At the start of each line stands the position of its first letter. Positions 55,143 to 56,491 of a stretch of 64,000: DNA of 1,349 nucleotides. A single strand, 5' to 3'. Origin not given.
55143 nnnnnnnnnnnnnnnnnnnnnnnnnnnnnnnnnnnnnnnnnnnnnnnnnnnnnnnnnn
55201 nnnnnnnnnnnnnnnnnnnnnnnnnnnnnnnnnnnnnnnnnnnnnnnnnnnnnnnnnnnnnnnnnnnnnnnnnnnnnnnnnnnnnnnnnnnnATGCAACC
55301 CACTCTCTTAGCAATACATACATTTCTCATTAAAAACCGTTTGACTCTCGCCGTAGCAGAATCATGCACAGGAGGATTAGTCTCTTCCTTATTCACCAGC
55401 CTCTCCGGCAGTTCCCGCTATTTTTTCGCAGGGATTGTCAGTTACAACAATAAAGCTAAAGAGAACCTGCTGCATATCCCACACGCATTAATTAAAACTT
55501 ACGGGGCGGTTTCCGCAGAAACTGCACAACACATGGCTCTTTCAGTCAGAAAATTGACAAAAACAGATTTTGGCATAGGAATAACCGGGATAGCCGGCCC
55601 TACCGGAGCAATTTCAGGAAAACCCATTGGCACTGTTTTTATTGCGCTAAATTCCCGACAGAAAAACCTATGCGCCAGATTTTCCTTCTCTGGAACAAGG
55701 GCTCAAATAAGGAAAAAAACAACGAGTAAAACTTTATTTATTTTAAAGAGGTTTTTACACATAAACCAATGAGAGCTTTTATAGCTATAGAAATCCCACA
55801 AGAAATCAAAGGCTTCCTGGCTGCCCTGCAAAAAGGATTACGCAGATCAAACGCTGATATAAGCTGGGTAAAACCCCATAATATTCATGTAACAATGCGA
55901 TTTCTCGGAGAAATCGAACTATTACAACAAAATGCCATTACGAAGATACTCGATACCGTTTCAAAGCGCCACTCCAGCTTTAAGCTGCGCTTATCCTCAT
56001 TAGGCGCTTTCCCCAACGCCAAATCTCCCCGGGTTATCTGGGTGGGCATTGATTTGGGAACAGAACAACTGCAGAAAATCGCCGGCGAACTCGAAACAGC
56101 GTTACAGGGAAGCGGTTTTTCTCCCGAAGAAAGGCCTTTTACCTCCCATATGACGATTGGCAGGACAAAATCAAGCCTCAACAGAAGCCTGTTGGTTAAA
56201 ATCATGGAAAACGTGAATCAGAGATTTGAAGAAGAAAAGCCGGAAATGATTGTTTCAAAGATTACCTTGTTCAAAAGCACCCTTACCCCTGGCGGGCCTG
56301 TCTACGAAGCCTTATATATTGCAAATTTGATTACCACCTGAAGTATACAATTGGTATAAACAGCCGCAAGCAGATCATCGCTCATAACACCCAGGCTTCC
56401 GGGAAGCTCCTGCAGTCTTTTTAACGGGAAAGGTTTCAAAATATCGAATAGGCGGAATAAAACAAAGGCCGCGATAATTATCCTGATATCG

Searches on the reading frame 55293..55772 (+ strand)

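Call 23: search_protein_families(library=ncbifam, proteins=[window:55293-55772:+])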
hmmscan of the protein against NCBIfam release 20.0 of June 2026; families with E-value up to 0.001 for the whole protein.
window:55293-55772:+ (159 aa): 5 families
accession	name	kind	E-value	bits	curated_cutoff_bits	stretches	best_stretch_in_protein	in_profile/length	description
NF001813.0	PRK00549.1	equivalog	5.7e-49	167.2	379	1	8-156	263-412/414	competence/damage-inducible protein A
TIGR00199.1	PncC_domain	subfamily_domain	1.6e-44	151.6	68.9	1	11-153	4-147/149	nicotinamide-nucleotide amidohydrolase family protein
NF002975.0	PRK03661.1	equivalog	5.3e-35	120.5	212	1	12-150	17-156/164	nicotinamide-nucleotide amidase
TIGR00200.1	cinA_nterm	subfamily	1.1e-34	119.9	243.15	1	13-155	269-411/414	CinA family nicotinamide mononucleotide deamidase-related protein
NF002972.0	PRK03657.1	equivalog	1.3e-26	93.4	201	1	8-145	24-161/175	2-oxo-tetronate isomerase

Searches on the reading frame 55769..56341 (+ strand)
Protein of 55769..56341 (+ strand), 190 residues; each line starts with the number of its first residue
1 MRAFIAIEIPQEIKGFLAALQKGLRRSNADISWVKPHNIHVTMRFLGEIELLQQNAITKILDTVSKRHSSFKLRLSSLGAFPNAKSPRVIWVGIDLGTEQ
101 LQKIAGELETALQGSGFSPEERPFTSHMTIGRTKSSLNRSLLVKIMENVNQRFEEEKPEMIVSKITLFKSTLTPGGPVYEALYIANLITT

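Call 23: search_protein_families(library=ncbifam, proteins=[window:55769-56341:+])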
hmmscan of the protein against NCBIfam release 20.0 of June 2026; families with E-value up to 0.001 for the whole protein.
window:55769-56341:+ (190 aa): 3 families
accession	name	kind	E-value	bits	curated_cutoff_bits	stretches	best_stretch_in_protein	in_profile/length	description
TIGR02258.1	2_5_ligase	equivalog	1.5e-46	158.6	65.7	1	1-183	1-176/180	RNA 2',3'-cyclic phosphodiesterase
NF011704.0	PRK15124.1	equivalog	9.1e-12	45.3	184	1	2-180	6-167/176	RNA 2',3'-cyclic phosphodiesterase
NF010223.0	PRK13679.1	equivalog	4.9e-05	23.3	129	1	26-138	23-126/170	hypothetical protein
